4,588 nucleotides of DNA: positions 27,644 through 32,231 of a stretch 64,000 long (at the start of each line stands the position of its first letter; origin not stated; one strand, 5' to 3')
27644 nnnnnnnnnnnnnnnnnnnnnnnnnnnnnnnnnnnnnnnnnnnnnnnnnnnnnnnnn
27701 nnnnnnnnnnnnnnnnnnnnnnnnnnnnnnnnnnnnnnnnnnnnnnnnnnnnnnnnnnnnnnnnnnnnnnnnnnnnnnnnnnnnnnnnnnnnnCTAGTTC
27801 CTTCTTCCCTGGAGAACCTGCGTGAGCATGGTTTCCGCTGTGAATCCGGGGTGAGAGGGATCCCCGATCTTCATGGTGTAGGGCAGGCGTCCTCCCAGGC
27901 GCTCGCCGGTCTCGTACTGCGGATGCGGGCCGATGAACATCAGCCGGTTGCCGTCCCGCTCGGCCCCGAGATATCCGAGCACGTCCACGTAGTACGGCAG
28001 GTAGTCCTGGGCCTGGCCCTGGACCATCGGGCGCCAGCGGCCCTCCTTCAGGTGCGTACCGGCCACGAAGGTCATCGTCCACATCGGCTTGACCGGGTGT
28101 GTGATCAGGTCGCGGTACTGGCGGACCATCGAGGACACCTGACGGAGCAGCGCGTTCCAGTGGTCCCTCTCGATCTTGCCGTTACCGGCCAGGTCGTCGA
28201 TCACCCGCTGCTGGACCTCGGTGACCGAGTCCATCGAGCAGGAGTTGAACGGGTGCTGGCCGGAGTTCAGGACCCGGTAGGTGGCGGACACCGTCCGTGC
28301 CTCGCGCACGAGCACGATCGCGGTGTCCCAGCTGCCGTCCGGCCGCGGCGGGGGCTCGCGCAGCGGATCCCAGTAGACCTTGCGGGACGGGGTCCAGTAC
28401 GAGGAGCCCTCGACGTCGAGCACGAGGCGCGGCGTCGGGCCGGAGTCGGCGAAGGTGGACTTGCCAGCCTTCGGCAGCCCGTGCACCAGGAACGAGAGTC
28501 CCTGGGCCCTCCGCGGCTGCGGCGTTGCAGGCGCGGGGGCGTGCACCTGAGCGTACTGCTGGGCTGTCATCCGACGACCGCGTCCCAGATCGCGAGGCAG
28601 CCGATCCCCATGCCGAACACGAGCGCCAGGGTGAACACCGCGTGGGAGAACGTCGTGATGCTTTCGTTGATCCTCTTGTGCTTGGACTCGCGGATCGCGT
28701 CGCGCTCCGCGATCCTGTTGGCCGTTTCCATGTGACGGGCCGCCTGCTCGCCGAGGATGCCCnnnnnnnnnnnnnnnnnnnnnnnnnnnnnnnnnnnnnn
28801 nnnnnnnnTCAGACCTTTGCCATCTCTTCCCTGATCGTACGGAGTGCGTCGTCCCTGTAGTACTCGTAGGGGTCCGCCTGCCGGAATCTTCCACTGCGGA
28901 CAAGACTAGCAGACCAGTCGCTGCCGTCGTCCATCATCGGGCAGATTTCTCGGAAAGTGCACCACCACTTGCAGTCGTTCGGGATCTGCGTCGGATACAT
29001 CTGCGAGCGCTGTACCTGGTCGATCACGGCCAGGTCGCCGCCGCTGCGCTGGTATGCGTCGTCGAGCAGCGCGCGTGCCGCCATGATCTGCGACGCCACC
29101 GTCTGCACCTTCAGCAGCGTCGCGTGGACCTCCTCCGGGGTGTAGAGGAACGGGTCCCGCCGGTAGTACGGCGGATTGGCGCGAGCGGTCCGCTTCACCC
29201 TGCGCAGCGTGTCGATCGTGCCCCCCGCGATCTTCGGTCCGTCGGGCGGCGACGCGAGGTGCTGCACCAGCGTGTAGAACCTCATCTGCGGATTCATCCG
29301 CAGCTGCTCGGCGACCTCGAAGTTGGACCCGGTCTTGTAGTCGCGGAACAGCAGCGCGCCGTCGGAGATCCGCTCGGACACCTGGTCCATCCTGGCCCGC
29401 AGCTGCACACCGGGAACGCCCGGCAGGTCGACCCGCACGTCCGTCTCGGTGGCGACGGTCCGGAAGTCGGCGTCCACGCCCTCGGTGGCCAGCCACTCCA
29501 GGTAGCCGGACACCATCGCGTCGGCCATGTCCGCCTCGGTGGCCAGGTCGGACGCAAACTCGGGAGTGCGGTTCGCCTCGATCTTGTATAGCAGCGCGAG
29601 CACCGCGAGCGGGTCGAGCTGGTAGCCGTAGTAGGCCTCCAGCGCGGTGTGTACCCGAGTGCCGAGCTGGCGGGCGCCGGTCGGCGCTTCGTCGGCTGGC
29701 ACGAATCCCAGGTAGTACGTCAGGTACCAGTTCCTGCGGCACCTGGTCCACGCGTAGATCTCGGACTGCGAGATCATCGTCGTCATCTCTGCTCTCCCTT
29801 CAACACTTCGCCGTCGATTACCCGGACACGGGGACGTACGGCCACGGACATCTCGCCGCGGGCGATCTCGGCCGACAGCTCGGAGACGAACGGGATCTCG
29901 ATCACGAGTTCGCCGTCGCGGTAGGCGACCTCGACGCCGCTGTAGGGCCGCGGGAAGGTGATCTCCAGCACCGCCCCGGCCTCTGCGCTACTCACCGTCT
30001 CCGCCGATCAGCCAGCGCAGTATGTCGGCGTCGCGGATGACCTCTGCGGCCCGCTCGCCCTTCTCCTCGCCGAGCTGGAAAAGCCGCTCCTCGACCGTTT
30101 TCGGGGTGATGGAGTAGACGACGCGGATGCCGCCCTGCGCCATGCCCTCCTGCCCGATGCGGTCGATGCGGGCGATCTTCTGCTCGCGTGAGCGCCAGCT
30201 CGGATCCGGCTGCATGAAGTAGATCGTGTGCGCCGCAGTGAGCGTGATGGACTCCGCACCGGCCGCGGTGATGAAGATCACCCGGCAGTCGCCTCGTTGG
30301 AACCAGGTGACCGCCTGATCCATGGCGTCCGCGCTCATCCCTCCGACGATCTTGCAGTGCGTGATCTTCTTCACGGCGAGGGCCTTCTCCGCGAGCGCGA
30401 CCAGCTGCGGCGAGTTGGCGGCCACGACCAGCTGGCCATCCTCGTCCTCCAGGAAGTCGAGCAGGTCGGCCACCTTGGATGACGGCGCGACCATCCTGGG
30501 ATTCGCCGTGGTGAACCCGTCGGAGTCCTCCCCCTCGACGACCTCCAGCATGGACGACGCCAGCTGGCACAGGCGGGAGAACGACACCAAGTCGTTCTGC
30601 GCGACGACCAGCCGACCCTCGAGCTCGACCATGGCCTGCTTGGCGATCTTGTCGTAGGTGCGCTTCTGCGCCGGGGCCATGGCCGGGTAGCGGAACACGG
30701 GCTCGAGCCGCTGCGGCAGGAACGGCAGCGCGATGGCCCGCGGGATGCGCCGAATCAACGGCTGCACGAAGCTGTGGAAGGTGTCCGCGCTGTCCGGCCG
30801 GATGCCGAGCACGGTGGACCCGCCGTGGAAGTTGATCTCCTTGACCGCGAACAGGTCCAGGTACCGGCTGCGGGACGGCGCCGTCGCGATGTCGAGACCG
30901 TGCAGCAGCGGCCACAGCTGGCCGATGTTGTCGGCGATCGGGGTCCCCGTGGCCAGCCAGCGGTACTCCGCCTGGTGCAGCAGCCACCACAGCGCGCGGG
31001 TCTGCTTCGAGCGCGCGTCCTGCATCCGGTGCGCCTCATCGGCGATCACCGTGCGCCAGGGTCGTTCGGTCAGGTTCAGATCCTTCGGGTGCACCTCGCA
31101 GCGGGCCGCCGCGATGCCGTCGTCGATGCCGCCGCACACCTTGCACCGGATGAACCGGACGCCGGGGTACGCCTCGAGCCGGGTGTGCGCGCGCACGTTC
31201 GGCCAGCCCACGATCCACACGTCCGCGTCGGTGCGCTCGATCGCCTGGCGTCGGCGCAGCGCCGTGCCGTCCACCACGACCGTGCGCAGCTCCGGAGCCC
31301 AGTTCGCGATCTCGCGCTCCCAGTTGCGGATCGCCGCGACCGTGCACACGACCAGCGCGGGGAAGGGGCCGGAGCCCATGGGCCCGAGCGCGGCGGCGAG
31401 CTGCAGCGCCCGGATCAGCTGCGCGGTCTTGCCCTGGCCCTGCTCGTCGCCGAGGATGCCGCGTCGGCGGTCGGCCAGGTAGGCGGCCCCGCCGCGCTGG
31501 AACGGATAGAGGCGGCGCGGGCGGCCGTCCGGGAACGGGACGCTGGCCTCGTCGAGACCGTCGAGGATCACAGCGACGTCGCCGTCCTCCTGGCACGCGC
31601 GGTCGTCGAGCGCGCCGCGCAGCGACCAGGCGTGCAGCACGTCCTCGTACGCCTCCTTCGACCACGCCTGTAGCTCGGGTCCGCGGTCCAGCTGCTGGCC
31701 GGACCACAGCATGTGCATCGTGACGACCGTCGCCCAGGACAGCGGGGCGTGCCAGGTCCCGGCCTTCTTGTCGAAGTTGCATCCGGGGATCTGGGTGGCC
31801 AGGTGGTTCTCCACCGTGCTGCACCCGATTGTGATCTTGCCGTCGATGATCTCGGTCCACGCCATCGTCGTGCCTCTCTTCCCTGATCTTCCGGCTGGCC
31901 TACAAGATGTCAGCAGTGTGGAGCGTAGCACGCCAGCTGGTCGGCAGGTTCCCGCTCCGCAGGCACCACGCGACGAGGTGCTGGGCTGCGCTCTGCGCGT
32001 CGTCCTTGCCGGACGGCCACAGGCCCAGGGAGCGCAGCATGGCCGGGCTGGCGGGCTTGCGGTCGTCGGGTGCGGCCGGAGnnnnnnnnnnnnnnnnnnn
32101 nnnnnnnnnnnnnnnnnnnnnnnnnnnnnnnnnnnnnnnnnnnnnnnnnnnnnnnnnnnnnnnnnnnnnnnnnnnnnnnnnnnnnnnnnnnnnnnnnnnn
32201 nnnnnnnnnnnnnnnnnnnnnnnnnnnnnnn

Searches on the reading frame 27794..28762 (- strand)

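Call 86: search_protein_families(library=pfam, proteins=[window:27794-28762:-], max_evalue=0.01)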
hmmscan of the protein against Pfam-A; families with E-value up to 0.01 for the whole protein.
window:27794-28762:- (322 aa): 1 family
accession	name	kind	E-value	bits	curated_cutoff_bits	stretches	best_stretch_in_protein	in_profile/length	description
PF13479.12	AAA_24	-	1.2e-12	48.5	27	1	89-289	3-195/195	AAA domain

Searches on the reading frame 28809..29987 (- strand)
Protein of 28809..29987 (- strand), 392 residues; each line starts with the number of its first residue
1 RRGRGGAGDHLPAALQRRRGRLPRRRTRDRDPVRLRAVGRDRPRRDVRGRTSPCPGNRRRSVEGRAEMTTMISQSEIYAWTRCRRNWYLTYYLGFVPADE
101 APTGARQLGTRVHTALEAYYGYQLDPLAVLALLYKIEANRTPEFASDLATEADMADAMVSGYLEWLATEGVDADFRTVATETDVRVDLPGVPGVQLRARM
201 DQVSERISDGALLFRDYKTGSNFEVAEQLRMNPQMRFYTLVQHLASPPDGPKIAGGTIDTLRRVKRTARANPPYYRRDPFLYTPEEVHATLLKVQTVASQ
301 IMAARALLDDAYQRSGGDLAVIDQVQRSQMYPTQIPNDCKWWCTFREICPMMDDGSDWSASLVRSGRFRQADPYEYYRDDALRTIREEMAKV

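Call 9: search_protein_families(library=pfam, proteins=[window:28809-29987:-], max_evalue=0.01)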
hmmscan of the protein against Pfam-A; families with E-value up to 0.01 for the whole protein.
window:28809-29987:- (392 aa): 1 family
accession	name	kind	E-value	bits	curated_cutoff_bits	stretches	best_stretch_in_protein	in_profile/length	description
PF12705.13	PDDEXK_1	-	3.5e-26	93.1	22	1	72-350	2-247/247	PD-(D/E)XK nuclease superfamily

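Call 10: search_protein_families(library=phrogs, proteins=[window:28809-29987:-], max_evalue=0.01)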
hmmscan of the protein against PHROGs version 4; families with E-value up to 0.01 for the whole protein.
window:28809-29987:- (392 aa): 2 families
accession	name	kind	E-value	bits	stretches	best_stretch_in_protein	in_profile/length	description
phrog_1218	-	DNA, RNA and nucleotide metabolism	2.8e-29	103.5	2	69-262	7-207/364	exonuclease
phrog_69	-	DNA, RNA and nucleotide metabolism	1.8e-19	71.2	1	67-263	85-268/501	exonuclease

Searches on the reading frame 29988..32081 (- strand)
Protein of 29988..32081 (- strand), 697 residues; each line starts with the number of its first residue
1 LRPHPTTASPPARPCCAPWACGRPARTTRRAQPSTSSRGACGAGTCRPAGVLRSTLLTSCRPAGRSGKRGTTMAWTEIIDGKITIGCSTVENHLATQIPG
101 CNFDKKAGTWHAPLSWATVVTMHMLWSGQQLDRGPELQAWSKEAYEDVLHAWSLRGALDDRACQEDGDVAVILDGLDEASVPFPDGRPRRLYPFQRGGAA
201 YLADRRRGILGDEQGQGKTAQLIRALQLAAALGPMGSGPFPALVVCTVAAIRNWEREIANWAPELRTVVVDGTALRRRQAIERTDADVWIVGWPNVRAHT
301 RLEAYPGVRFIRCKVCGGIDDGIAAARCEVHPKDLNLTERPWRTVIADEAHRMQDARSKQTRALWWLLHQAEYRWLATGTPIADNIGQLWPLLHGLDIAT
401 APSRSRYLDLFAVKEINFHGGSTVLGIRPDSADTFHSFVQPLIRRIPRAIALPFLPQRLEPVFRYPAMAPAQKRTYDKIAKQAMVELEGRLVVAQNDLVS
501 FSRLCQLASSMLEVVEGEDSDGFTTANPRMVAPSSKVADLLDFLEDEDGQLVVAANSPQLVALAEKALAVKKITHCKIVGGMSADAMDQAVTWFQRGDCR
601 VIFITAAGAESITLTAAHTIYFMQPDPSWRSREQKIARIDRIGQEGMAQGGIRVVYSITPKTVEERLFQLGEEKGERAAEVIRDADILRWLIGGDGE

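Call 9: search_protein_families(library=pfam, proteins=[window:29988-32081:-], max_evalue=0.01)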
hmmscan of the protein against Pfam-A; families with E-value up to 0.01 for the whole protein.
window:29988-32081:- (697 aa): 2 families
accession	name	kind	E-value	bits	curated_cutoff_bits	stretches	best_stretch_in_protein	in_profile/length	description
PF00176.29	SNF2-rel_dom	-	3.6e-30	105.5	24.9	1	204-494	16-268/290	SNF2-related domain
PF00271.37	Helicase_C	-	1.9e-11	44.6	23.5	1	536-643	2-110/110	Helicase conserved C-terminal domain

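Call 10: search_protein_families(library=phrogs, proteins=[window:29988-32081:-], max_evalue=0.01)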
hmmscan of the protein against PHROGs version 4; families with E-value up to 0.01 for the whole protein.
window:29988-32081:- (697 aa): 2 families
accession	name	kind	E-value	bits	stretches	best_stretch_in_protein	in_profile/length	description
phrog_62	-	DNA, RNA and nucleotide metabolism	3.2e-72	244.7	1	139-683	679-1134/1881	DNA helicase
phrog_29996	-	unknown function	4.2e-08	32.6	1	153-273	685-808/1189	-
